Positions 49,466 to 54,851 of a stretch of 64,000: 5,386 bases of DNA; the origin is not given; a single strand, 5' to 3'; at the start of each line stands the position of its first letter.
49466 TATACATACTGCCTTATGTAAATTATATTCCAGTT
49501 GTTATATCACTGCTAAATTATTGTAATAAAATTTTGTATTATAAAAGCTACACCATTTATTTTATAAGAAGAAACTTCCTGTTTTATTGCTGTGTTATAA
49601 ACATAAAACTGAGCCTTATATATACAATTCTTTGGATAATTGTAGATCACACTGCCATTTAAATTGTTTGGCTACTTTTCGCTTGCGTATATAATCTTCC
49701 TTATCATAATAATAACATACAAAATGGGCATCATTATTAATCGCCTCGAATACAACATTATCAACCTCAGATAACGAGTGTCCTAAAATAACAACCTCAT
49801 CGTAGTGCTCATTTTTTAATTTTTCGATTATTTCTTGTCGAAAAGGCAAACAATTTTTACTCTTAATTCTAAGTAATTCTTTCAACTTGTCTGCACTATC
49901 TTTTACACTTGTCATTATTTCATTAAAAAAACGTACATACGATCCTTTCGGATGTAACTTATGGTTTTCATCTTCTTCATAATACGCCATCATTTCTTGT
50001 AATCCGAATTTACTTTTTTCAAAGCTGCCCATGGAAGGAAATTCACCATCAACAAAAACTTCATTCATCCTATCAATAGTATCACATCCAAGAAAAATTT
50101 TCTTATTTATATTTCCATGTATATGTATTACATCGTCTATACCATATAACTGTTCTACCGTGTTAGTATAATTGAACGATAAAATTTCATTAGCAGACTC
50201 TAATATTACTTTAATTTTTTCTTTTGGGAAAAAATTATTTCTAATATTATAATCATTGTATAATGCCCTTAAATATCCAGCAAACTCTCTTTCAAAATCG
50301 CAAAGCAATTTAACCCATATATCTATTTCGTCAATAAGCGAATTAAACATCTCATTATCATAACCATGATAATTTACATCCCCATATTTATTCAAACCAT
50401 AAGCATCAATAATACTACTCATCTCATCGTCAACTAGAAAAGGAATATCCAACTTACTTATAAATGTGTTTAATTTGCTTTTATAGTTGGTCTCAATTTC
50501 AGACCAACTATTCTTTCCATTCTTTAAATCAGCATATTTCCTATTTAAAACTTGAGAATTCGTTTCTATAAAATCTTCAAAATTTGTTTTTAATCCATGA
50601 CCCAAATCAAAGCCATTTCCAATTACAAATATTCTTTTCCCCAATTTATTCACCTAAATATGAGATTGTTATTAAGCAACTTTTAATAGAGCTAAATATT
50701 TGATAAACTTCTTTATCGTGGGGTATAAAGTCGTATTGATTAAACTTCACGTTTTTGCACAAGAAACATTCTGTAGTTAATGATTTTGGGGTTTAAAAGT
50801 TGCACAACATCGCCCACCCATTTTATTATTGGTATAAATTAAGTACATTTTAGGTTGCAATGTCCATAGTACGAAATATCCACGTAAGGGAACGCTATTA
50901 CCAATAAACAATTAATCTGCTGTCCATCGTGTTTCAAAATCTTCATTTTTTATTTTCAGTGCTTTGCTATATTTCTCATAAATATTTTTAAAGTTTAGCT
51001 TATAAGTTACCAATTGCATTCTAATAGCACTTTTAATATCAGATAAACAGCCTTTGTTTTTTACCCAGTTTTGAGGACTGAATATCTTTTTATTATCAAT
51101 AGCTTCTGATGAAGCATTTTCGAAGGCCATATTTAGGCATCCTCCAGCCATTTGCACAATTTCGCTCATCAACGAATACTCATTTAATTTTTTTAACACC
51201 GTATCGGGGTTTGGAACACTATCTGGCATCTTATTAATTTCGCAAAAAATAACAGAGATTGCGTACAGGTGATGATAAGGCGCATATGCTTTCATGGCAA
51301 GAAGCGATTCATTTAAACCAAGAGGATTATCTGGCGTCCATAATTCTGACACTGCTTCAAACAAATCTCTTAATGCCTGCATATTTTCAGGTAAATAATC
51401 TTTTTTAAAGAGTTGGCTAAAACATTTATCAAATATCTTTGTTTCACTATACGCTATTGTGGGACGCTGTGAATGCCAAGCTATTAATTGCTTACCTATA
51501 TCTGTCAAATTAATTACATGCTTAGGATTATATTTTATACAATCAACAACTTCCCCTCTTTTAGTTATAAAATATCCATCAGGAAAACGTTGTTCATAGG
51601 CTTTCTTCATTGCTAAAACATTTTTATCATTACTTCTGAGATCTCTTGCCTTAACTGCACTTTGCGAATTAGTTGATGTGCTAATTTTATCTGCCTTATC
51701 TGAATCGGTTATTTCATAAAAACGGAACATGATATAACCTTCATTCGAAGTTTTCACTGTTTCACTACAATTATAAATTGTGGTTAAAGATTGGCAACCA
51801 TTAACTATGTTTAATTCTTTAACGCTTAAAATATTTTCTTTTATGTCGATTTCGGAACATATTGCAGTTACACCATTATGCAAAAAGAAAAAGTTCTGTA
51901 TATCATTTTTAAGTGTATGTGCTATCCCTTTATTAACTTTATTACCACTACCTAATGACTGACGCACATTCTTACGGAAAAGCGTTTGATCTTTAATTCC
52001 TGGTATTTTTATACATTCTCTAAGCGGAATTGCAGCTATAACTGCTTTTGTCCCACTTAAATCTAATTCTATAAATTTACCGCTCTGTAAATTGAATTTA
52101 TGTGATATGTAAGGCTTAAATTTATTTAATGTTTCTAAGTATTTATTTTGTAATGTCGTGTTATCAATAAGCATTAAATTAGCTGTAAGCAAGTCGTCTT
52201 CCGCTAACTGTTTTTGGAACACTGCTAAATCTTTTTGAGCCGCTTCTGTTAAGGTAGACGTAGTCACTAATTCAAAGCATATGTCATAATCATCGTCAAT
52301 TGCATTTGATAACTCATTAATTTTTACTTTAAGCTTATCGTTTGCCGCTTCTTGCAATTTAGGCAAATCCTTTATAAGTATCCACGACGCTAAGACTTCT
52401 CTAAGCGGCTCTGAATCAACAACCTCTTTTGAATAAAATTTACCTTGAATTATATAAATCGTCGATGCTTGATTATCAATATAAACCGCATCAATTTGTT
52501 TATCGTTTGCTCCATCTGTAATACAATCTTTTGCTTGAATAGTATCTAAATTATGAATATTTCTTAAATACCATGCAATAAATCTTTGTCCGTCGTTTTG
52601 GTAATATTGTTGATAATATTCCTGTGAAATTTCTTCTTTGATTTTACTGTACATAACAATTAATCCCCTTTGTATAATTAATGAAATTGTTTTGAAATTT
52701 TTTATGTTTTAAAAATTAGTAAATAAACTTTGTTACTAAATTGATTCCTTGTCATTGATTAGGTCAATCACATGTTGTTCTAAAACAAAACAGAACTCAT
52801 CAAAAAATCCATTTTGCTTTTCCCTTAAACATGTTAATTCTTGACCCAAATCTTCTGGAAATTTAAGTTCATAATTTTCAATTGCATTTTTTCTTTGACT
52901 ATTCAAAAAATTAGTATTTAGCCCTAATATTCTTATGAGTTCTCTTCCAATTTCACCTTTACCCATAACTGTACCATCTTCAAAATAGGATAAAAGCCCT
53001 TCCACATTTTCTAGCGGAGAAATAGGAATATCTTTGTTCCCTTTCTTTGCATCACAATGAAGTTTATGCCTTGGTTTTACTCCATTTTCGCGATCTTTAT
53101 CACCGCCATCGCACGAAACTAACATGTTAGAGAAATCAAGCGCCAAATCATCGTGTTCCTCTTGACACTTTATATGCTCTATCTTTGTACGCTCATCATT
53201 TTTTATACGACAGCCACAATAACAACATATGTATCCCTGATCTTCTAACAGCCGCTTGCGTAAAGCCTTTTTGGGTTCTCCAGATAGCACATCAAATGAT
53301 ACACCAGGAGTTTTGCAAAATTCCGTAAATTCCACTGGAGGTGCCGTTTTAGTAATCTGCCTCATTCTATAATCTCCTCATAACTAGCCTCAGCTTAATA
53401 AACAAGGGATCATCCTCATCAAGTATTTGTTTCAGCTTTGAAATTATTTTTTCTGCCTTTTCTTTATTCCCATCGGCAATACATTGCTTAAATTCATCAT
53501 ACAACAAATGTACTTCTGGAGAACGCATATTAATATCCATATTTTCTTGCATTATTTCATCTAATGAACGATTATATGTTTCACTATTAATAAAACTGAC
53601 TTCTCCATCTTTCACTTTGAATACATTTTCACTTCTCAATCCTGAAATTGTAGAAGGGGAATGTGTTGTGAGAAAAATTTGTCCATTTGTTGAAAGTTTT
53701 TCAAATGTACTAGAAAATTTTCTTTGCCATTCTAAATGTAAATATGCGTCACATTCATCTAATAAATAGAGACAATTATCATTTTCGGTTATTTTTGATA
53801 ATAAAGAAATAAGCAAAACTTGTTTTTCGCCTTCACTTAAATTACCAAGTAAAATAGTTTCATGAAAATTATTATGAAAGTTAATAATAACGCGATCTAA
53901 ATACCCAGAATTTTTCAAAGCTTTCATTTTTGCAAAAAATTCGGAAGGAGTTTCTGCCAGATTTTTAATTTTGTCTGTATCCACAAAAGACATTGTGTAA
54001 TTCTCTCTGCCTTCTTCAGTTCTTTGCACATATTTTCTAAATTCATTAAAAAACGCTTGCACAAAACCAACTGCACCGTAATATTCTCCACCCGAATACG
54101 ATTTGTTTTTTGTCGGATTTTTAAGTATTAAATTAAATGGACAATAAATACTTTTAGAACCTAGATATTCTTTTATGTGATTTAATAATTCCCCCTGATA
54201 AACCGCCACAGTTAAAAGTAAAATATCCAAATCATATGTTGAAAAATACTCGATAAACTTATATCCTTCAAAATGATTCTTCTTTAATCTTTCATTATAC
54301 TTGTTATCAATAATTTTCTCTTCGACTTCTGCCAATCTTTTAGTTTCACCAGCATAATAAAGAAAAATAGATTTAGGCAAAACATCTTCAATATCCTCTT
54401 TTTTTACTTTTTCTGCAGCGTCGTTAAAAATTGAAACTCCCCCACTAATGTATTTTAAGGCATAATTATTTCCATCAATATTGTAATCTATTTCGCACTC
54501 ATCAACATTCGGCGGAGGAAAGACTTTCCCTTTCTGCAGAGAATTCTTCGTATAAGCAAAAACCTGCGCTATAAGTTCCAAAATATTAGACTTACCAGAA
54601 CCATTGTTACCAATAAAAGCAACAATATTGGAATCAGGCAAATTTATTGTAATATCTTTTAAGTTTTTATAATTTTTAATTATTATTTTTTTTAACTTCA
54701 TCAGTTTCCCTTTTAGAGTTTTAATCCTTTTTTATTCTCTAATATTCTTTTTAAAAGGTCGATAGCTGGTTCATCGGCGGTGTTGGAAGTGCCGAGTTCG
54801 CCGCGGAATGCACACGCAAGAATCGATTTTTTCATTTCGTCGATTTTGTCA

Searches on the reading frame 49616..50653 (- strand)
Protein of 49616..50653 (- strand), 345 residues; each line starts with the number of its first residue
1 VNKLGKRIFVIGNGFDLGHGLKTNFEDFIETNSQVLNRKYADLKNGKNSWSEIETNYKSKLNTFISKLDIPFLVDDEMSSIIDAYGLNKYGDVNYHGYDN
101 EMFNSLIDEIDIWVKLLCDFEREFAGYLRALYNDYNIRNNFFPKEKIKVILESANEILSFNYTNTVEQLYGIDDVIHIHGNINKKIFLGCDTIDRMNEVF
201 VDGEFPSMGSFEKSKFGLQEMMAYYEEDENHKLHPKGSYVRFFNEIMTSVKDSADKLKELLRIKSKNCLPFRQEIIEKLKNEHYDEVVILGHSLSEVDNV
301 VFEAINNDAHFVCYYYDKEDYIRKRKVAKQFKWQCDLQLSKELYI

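Call 4: search_protein_families(library=pfam, proteins=[window:49616-50653:-], max_evalue=0.1)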
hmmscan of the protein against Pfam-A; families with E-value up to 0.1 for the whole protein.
window:49616-50653:- (345 aa): 1 family
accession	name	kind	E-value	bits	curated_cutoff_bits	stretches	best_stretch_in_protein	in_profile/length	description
PF14253.11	AbiH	-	1.3e-32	114.3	30.9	1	8-308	1-248/260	Bacteriophage abortive infection AbiH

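Call 5: search_protein_families(library=padloc, proteins=[window:49616-50653:-], max_evalue=0.1)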
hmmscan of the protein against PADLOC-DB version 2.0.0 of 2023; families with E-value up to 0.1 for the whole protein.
window:49616-50653:- (345 aa): 1 family
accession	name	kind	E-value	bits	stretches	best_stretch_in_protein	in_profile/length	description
PDLC02345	AbiH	-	2e-18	65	1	7-338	2-333/343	AbiH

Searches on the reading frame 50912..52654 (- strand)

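Call 6: search_protein_families(library=ncbifam, proteins=[window:50912-52654:-], max_evalue=0.1)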
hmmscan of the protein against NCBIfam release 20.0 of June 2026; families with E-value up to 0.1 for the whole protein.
window:50912-52654:- (580 aa): 1 family
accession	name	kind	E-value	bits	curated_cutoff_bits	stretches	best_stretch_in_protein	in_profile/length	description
NF041935.1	MzaE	equivalog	4.3e-10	38.7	1050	1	225-361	243-394/593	MZA anti-phage system associated AIPR family protein MzaE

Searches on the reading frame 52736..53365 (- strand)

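Call 6: search_protein_families(library=ncbifam, proteins=[window:52736-53365:-], max_evalue=0.1)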
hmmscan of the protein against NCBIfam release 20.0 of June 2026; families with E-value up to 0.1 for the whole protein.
window:52736-53365:- (209 aa): 4 families
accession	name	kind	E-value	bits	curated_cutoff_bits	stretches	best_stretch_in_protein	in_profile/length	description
NF041761.1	PtuB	equivalog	9.1e-26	91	150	1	1-168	1-180/218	retron Ec78 anti-phage system effector HNH endonuclease PtuB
TIGR02646.1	TIGR02646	subfamily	1.5e-18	67.3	52.15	1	29-155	9-141/144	retron system putative HNH endonuclease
NF040563.1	guided_IscB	equivalog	0.004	16.3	175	1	35-95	183-238/314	RNA-guided endonuclease IscB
NF049971.1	CRISPR_Cas9d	exception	0.014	14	375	1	32-65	533-568/986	type II CRISPR RNA-guided endonuclease Cas9d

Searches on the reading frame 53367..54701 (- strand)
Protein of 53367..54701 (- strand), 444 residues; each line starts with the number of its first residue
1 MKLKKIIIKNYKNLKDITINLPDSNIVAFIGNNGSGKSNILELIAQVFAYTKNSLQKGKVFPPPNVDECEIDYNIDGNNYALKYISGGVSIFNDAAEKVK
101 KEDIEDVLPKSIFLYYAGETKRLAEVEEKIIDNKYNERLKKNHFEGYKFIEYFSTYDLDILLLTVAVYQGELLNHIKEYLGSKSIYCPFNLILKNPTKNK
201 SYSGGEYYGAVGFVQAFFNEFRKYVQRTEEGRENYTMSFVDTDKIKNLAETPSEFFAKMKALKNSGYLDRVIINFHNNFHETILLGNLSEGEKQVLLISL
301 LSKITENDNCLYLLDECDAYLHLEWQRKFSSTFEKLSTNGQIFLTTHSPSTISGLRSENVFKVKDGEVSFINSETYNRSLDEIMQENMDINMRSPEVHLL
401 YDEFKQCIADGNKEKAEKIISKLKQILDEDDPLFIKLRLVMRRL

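Call 6: search_protein_families(library=ncbifam, proteins=[window:53367-54701:-], max_evalue=0.1)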
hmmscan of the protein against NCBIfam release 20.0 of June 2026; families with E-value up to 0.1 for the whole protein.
window:53367-54701:- (444 aa): 134 families (the best 25 are shown)
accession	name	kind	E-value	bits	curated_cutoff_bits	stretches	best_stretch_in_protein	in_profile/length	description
NF041760.1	PtuA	equivalog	2.7e-25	89.3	500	2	278-442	335-519/524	retron Ec78 anti-phage system effector ATPase PtuA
TIGR04435.1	restrict_AAA_1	hypoth_equivalog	1.1e-17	64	300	2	276-427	386-550/568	restriction system-associated AAA family ATPase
TIGR00611.2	recf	equivalog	3.6e-11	42.8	172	1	3-45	1-42/339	DNA replication/repair protein RecF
NF008409.0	PRK11231.1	equivalog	4.6e-09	36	375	1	10-54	14-58/255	Fe(3+) dicitrate ABC transporter ATP-binding protein FecE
NF008381.0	PRK11176.1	equivalog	1.2e-08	33.8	867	1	9-95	354-432/582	lipid A ABC transporter ATP-binding protein/permease MsbA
TIGR04521.1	ECF_ATPase_2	equivalog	2.5e-08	33.4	330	1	11-51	18-58/279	energy-coupling factor transporter ATPase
NF010068.0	PRK13548.1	equivalog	2.7e-08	33.2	261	1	10-53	17-60/261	heme ABC transporter ATP-binding protein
NF000355.4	ribo_prot_ABC_F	equivalog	3.9e-08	32.6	380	1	8-141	12-103/499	ribosomal protection-like ABC-F family protein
TIGR04520.1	ECF_ATPase_1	equivalog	1.4e-07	31.2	315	1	10-53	14-57/269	energy-coupling factor transporter ATPase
TIGR01978.1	sufC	equivalog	2e-07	30.7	212.8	1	7-48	9-50/243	Fe-S cluster assembly ATPase SufC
NF040873.1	AztA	equivalog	2.4e-07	30.5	220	1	12-55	6-49/191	zinc ABC transporter ATP-binding protein AztA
TIGR03608.1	L_ocin_972_ABC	subfamily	6.4e-07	29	254.85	1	7-52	7-52/206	putative bacteriocin export ABC transporter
TIGR00972.1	3a0107s01c2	equivalog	7.4e-07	28.8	343.2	1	5-61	8-64/248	phosphate ABC transporter ATP-binding protein PstB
TIGR03411.1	urea_trans_UrtD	equivalog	8.7e-07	28.8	304.1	2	9-45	13-49/242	urea ABC transporter ATP-binding protein UrtD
TIGR00630.1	uvra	equivalog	1.1e-06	27.1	729.8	1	11-40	9-38/924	excinuclease ABC subunit UvrA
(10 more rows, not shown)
